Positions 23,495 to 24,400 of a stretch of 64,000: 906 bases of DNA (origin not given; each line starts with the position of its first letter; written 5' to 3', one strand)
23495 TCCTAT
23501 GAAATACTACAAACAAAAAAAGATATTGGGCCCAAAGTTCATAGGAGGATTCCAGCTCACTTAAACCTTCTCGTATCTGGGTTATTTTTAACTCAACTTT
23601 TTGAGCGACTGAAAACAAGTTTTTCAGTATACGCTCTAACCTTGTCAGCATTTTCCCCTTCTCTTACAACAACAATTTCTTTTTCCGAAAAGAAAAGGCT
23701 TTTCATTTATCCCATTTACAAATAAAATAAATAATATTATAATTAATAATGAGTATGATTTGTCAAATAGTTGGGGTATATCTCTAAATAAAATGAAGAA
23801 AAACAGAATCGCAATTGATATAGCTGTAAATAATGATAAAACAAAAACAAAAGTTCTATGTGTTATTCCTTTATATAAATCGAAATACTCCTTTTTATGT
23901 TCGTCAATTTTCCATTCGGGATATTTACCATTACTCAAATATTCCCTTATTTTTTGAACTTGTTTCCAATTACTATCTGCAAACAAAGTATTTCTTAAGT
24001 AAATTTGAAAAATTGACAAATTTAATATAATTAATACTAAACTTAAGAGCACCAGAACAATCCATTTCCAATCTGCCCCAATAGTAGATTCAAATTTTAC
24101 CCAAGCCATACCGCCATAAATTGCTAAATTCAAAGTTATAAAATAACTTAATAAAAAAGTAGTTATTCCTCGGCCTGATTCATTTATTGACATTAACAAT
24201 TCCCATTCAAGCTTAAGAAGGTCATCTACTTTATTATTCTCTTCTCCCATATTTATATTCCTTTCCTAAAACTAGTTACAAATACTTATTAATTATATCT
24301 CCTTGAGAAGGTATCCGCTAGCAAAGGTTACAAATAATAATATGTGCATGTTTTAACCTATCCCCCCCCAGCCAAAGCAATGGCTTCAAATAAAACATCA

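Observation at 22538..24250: Uncharacterised three-gene operon (4-TM protein, Rx4H/HEPN-like protein, membrane-anchored protein) inside a defence-type island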

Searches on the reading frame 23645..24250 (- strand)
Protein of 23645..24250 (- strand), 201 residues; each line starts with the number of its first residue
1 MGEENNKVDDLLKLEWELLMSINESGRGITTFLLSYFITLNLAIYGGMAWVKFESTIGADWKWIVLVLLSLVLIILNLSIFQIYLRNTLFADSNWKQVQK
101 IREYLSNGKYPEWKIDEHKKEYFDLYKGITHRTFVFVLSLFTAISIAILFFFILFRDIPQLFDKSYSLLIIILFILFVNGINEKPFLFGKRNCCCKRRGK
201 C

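Call 3: search_protein_families(library=pfam, proteins=[window:23645-24250:-], max_evalue=1)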
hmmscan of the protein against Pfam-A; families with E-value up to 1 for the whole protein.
window:23645-24250:- (201 aa): 2 families
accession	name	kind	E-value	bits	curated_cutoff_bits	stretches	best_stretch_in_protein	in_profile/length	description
PF11337.13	DUF3139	-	0.014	16.4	27.3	1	64-136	4-73/83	Protein of unknown function (DUF3139)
PF00003.28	7tm_3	-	0.019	15.1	33.5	1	133-187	10-62/251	7 transmembrane sweet-taste receptor of 3 GCPR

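Call 4: search_protein_families(library=padloc, proteins=[window:23645-24250:-], max_evalue=1)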
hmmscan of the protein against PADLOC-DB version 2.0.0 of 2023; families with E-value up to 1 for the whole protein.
window:23645-24250:- (201 aa): 2 families
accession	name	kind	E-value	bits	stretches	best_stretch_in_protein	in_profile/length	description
PDLC00700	Effector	-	0.035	12.1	1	37-83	29-77/173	2TM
PDLC02363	PycTM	-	0.16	9.8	1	36-79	29-72/154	-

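Call 5: search_protein_families(library=ncbifam, proteins=[window:23645-24250:-], max_evalue=1)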
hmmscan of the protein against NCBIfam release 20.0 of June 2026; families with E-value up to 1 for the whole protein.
window:23645-24250:- (201 aa): 0 families

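Call 9: search_protein_families(library=phrogs, proteins=[window:23645-24250:-], max_evalue=1)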
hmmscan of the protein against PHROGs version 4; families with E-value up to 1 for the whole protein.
window:23645-24250:- (201 aa): 0 families

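Call 14: find_homologous_proteins(query=window:23645-24250:-, max_evalue=0.01)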
Query window:23645-24250:- (201 aa): 2 proteins with E <= 0.01 among 512 candidates.
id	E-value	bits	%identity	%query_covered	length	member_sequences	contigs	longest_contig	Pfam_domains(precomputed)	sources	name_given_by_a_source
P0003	7.2e-64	234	60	91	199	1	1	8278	-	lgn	-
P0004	1.0e-63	233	58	94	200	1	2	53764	-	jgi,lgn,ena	jgi:hypothetical protein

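Call 16: find_encoding_contigs(protein=P0004, flank=8000, max_places=4)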
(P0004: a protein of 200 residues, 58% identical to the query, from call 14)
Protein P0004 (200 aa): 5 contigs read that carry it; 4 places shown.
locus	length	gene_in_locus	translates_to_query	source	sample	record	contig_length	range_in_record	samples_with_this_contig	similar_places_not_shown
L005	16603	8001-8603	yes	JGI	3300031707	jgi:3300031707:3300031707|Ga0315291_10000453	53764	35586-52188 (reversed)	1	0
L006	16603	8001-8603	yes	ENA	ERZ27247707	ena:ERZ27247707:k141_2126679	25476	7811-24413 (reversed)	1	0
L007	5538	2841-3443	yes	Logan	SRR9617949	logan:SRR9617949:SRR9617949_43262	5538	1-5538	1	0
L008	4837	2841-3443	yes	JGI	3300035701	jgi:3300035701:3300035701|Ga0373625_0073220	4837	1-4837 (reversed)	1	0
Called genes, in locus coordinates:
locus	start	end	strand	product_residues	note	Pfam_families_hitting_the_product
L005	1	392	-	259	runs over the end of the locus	PF01311:Bac_export_1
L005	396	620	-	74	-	PF01313:Bac_export_3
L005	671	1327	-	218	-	PF00813:FliP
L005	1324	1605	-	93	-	-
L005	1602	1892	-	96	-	PF28396:SepQ_C (weak), PF01052:FliMN_C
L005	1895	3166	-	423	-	PF01052:FliMN_C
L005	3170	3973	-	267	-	PF00460:Flg_bb_rod (weak), PF22692:LlgE_F_G_D1 (weak)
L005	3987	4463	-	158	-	-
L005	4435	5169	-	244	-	PF02120:Flg_hook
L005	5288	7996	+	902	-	PF04313:HSDR_N (faint), PF02384:N6_Mtase, PF01170:UPF0020 (faint), PF20473:MmeI_Mtase, PF07669:Eco57I, PF12950:TaqI_C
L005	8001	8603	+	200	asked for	-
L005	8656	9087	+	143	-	-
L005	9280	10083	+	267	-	-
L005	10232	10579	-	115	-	PF05635:23S_rRNA_IVP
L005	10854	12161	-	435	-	PF01225:Mur_ligase (weak), PF08245:Mur_ligase_M, PF02875:Mur_ligase_C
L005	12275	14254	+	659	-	PF05524:PEP-utilisers_N (weak), PF02896:PEP-utilizers_C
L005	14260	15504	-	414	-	PF07498:Rho_N, PF07497:Rho_RNA_bind, PF00006:ATP-synt_ab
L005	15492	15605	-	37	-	-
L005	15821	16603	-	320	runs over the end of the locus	PF03255:ACCA, PF01039:Carboxyl_trans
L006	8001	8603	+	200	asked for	-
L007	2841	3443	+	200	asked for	-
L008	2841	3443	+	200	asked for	-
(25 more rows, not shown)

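Call 17: find_encoding_contigs(protein=P0003, flank=8000, max_places=4)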
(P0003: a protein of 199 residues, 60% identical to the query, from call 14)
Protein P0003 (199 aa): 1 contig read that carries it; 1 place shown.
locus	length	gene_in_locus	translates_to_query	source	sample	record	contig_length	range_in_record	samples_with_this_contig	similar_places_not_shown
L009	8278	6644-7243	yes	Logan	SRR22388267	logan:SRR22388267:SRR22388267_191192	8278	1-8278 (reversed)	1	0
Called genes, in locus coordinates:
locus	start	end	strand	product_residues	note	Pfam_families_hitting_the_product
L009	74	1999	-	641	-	-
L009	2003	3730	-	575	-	PF14716:HHH_8, PF14520:HHH_5, PF14792:DNA_pol_B_palm, PF14791:DNA_pol_B_thumb, PF02811:PHP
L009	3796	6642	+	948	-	PF04313:HSDR_N (faint), PF02384:N6_Mtase, PF01170:UPF0020 (faint), PF20473:MmeI_Mtase, PF07669:Eco57I, PF12950:TaqI_C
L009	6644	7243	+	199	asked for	-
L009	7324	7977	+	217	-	-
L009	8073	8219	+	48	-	-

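Call 25: search_protein_families(library=pfam, proteins=[L005:8656-9087:+, L005:9280-10083:+, L009:7324-7977:+, L005:5288-7996:+], max_evalue=1)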
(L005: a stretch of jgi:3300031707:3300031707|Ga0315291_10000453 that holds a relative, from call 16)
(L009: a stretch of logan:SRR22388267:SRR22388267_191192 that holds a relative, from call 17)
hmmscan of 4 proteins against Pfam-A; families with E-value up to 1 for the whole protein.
L005:8656-9087:+ (143 aa): 0 families

L005:9280-10083:+ (267 aa): 1 family
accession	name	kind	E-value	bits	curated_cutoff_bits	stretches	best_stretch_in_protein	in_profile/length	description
PF14129.11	DUF4296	-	0.23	12.5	27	1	224-267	34-77/87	Domain of unknown function (DUF4296)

L009:7324-7977:+ (217 aa): 1 family
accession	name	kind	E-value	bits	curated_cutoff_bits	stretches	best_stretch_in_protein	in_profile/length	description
PF01797.21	Y1_Tnp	-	0.0032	18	23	0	57-88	29-59/121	Transposase IS200 like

L005:5288-7996:+ (902 aa): 9 families
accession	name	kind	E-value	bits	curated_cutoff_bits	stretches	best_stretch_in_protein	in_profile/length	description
PF07669.17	Eco57I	-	1.2e-42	146.3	25.3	1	434-595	2-167/171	Eco57I restriction-modification methylase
PF02384.22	N6_Mtase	-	6.2e-28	98.5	20.4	1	323-630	3-247/311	N-6 DNA Methylase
PF12950.13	TaqI_C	-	8.7e-21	74.8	26.5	1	710-826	4-118/118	TaqI-like C-terminal specificity domain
PF20473.4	MmeI_Mtase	-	2.4e-11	43.7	27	1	383-566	15-200/259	MmeI, DNA-methyltransferase domain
PF04313.20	HSDR_N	-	6.2e-07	29.9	25.1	2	60-132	114-191/198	Type I restriction enzyme R protein N terminus (HSDR_N)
PF01170.24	UPF0020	-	1.2e-05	25.5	22.3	1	390-460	31-104/197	RMKL-like, methyltransferase domain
PF20465.4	MmeI_hel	-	0.0097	17.1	27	1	226-282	3-60/75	MmeI, helicase spacer domain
PF10458.14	Val_tRNA-synt_C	-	0.01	16.5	25.9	0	3-27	36-60/66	Valyl tRNA synthetase tRNA binding arm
PF06325.19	PrmA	-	0.078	12.9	22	1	431-464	183-216/296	Ribosomal protein L11 methyltransferase (PrmA)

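Call 36: search_protein_families(library=padloc, proteins=[L005:8656-9087:+, L005:9280-10083:+, L005:5288-7996:+], max_evalue=1)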
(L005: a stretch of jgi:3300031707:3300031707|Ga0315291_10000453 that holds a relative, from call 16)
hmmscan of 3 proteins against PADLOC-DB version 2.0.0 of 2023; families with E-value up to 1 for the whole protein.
L005:8656-9087:+ (143 aa): 1 family
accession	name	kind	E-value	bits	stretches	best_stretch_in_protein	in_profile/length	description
PDLC04951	PDC-S19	-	0.019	12.1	1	28-75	24-71/357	-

L005:9280-10083:+ (267 aa): 0 families

L005:5288-7996:+ (902 aa): 74 families (the best 25 are shown)
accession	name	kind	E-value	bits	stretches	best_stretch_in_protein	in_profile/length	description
PDLC03604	REase_MTase_IIG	-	4.4e-118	393.8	2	11-626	6-661/1011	Type IIG restriction enzyme-methyltransferase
PDLC03609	REase_MTase_IIG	-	2.4e-61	205.7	4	383-630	430-681/1066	Type IIG restriction enzyme-methyltransferase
PDLC03348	MTase_II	-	6.7e-47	158.4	1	346-835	214-665/727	Type II methyltransferase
PDLC03612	REase_MTase_IIG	-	4.3e-40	135.8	3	485-733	785-1051/1247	Type IIG restriction enzyme-methyltransferase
PDLC03335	MTase_II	-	1.1e-37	128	1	345-622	72-317/607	Type II methyltransferase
PDLC02643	DrmMI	-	2.5e-35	119.7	3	486-654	851-1022/1347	DrmMI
PDLC03596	REase_MTase_IIG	-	7.2e-33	111.7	4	488-734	696-949/1148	Type IIG restriction enzyme-methyltransferase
PDLC03629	REase_MTase_IIG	-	1.4e-32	110.5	1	327-614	349-690/1182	Type IIG restriction enzyme-methyltransferase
PDLC02521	PglX|PglXI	-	1.3e-28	97.6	3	502-628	481-606/1174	PglX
PDLC02525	PglX|PglXI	-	1.7e-26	91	3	385-463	281-356/607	PglX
PDLC04134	mad2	-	6.1e-26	89.3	1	35-616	4-449/492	mads_2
PDLC03600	REase_MTase_IIG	-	2.1e-24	83.6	2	503-641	497-635/1205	Type IIG restriction enzyme-methyltransferase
PDLC03356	MTase_II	-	3.4e-24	83.6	2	492-840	192-515/545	Type II methyltransferase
PDLC03601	REase_MTase_IIG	-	8.2e-24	81.5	3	500-613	671-781/1110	Type IIG restriction enzyme-methyltransferase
PDLC03267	MTase_II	-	1e-23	82.1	1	345-630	6-234/539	Type II methyltransferase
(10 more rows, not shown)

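Call 43: find_related_loci(query=A2, collection=genome_contigs, flank=6000)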
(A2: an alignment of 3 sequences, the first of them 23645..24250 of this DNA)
Query A2 (201 aa) in genome_contigs; peptide patterns used: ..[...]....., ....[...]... (x = any residue, [..] = any of these).
48 stretches matched a pattern, but none encodes a relative of the query by tblastn (E <= 1e-3).

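Call 44: find_related_loci(query=A2, collection=viral_contigs, flank=6000)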
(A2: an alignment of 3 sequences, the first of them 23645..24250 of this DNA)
Query A2 (201 aa) in viral_contigs; peptide patterns used: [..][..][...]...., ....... (x = any residue, [..] = any of these).
156 stretches matched a pattern, but none encodes a relative of the query by tblastn (E <= 1e-3).

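Call 46: find_related_loci(query=A2, collection=metagenome_contigs, flank=6000)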
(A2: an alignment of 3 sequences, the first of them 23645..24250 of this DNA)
Query A2 (201 aa) in metagenome_contigs; peptide patterns used: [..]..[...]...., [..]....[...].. (x = any residue, [..] = any of these).
166 stretches matched a pattern; 1 encode a relative of the query (tblastn E <= 1e-3); 1 distinct loci.
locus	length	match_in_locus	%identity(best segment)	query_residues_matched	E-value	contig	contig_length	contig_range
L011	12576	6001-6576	58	6-193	1e-63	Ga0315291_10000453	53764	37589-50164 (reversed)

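Call 61: search_protein_families(library=pfam, alignment_id=A2, max_evalue=10)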
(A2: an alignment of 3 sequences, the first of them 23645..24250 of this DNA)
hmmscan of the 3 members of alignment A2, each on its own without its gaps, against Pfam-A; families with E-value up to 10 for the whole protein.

A. member 1, window:23645-24250:- (201 aa): 3 families
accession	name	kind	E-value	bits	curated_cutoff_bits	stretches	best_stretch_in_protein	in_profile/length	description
PF11337.13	DUF3139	-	0.014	16.4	27.3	1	64-136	4-73/83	Protein of unknown function (DUF3139)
PF00003.28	7tm_3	-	0.019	15.1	33.5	1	133-187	10-62/251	7 transmembrane sweet-taste receptor of 3 GCPR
PF20990.2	DUF2207_C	-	3.8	7.6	33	2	118-181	122-180/247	Predicted membrane protein (DUF2207) C-terminal domain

B. families by the number of members that match (of 3 scanned): 7 families
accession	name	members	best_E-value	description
PF11337.13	DUF3139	2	0.014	Protein of unknown function (DUF3139)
PF24838.2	8xMP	1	0.00015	Octameric membrane protein family (8xMP)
PF00003.28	7tm_3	1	0.019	7 transmembrane sweet-taste receptor of 3 GCPR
PF12822.12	ECF_trnsprt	1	0.023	ECF transporter, substrate-specific component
PF11196.13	DUF2834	1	1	Protein of unknown function DUF2834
PF14023.12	Bestrophin-like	1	2.6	Bestrophin-like domain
PF20990.2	DUF2207_C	1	3.8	Predicted membrane protein (DUF2207) C-terminal domain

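Call 62: search_protein_families(library=pfam, proteins=[P0003, P0004], max_evalue=10)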
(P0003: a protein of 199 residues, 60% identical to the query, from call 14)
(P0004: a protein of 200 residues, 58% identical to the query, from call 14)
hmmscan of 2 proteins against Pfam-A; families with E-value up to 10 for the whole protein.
P0003 (199 aa): 3 families
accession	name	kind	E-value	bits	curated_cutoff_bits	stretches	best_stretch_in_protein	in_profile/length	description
PF24838.2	8xMP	-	0.00015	22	30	1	26-153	13-132/136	Octameric membrane protein family (8xMP)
PF11196.13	DUF2834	-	1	10.1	22.9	1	130-155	66-91/96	Protein of unknown function DUF2834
PF14023.12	Bestrophin-like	-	2.6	8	32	1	139-193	172-221/232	Bestrophin-like domain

P0004 (200 aa): 2 families
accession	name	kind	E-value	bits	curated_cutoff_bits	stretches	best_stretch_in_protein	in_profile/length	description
PF12822.12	ECF_trnsprt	-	0.023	15.1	30.7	1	28-154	61-160/169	ECF transporter, substrate-specific component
PF11337.13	DUF3139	-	2.9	9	27.3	1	74-136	9-70/83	Protein of unknown function (DUF3139)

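Call 66: search_solved_structures(query=A2, max_evalue=10, show_alignments=3)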
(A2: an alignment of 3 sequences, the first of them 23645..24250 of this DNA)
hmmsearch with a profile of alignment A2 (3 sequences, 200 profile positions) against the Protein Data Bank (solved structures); distinct sequences matched with E-value up to 10: 2.
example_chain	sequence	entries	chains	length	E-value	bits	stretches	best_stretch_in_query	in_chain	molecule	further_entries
8jh0_A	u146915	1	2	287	0.056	16.3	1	126-191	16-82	Xanthorhodopsin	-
4rng_A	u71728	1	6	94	0.083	15.8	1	128-182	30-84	MtN3/saliva family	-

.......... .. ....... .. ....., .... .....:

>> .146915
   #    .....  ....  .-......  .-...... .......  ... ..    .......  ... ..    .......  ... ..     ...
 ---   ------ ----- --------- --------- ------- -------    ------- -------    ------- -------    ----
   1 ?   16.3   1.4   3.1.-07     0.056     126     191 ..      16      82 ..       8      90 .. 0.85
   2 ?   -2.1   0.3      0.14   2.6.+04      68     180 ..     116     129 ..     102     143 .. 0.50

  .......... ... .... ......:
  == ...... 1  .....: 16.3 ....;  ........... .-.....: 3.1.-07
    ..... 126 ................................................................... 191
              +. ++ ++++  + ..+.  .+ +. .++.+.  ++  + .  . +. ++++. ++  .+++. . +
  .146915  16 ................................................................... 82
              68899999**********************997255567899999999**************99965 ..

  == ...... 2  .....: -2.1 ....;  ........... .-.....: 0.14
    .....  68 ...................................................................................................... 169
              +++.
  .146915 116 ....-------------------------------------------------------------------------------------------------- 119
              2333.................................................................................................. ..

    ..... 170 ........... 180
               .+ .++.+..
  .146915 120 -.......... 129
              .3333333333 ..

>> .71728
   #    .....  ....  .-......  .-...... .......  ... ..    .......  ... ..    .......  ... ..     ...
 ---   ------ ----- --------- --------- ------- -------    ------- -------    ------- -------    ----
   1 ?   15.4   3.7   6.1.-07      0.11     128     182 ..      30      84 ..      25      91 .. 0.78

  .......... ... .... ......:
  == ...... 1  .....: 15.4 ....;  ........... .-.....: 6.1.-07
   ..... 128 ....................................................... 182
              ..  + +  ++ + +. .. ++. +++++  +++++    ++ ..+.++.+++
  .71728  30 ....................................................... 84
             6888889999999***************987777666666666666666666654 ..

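Call 72: search_protein_families(library=padloc, alignment_id=A2, max_evalue=10)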
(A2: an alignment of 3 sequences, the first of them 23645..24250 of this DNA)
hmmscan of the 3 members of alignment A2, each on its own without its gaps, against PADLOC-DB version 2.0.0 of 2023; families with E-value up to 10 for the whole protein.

A. member 1, window:23645-24250:- (201 aa): 2 families
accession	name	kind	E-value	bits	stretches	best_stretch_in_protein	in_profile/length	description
PDLC00700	Effector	-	0.035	12.1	1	37-83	29-77/173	2TM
PDLC02363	PycTM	-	0.16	9.8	1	36-79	29-72/154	-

B. families by the number of members that match (of 3 scanned): 3 families
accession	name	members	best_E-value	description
PDLC02363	PycTM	2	0.017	-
PDLC05032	PDC-S50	1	0.0041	-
PDLC00700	Effector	1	0.035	2TM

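Call 83: search_dna_similar(query=window:23645-24250:-, collection=plasmids, mode=protein, max_evalue=1)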
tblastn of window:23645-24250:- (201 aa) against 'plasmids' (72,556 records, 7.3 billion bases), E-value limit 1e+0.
No match.

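Call 84: search_dna_similar(query=window:23645-24250:-, collection=phages, mode=protein, max_evalue=1)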
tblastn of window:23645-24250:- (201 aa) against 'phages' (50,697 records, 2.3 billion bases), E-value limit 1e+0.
No match.

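Call 85: search_solved_structures(query=L005:8656-9087:+, max_evalue=5)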
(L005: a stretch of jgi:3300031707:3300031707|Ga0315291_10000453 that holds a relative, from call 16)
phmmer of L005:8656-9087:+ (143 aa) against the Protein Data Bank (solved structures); distinct sequences matched with E-value up to 5: 1.
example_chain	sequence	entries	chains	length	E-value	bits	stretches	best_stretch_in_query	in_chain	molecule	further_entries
8csp_a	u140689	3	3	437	1.7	12.1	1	46-87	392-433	GTPase Era, mitochondrial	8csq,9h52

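Call 86: search_solved_structures(query=L005:9280-10083:+, max_evalue=5)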
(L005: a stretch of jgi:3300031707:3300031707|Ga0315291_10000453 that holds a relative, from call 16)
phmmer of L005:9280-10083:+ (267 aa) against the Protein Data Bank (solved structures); distinct sequences matched with E-value up to 5: 2.
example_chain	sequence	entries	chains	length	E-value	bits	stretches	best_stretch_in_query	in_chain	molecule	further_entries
7lhy_A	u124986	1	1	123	0.64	12.7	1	134-187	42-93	SWI/SNF nucleosome remodeling complex component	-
1rif_A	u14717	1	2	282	0.78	12.5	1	139-212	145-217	DNA helicase uvsW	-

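Call 94: list_cluster_members(proteins=[window:23645-24250:-, P0001, P0005, P0002, P0003, P0004, P0007])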
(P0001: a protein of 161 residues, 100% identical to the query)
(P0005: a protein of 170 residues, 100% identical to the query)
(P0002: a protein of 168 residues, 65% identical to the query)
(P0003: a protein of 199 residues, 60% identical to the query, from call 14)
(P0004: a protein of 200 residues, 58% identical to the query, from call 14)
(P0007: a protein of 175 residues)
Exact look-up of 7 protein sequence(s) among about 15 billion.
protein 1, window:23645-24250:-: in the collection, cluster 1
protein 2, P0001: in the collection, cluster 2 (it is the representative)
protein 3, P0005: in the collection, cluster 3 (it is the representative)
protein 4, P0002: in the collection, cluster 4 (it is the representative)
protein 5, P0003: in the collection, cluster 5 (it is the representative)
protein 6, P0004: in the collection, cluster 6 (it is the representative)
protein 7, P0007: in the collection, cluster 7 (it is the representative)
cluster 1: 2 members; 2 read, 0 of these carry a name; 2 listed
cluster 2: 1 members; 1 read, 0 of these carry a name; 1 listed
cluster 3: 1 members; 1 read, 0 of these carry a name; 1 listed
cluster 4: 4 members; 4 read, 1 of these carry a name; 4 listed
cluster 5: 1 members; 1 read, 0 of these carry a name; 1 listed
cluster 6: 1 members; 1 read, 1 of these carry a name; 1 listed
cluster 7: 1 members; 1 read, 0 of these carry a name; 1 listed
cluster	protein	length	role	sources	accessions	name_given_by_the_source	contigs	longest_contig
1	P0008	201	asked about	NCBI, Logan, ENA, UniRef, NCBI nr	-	-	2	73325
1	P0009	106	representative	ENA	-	-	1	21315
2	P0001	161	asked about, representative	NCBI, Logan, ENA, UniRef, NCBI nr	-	-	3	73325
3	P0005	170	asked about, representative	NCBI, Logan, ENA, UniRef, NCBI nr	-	-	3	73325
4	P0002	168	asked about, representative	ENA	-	-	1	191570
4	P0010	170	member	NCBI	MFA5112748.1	MAG: hypothetical protein WC529_00445 [Candidatus Margulisiibacteriota bacterium]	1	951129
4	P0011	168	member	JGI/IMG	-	-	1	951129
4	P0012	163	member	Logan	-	-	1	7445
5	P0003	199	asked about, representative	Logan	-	-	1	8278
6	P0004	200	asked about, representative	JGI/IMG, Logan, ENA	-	hypothetical protein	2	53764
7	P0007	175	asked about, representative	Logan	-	-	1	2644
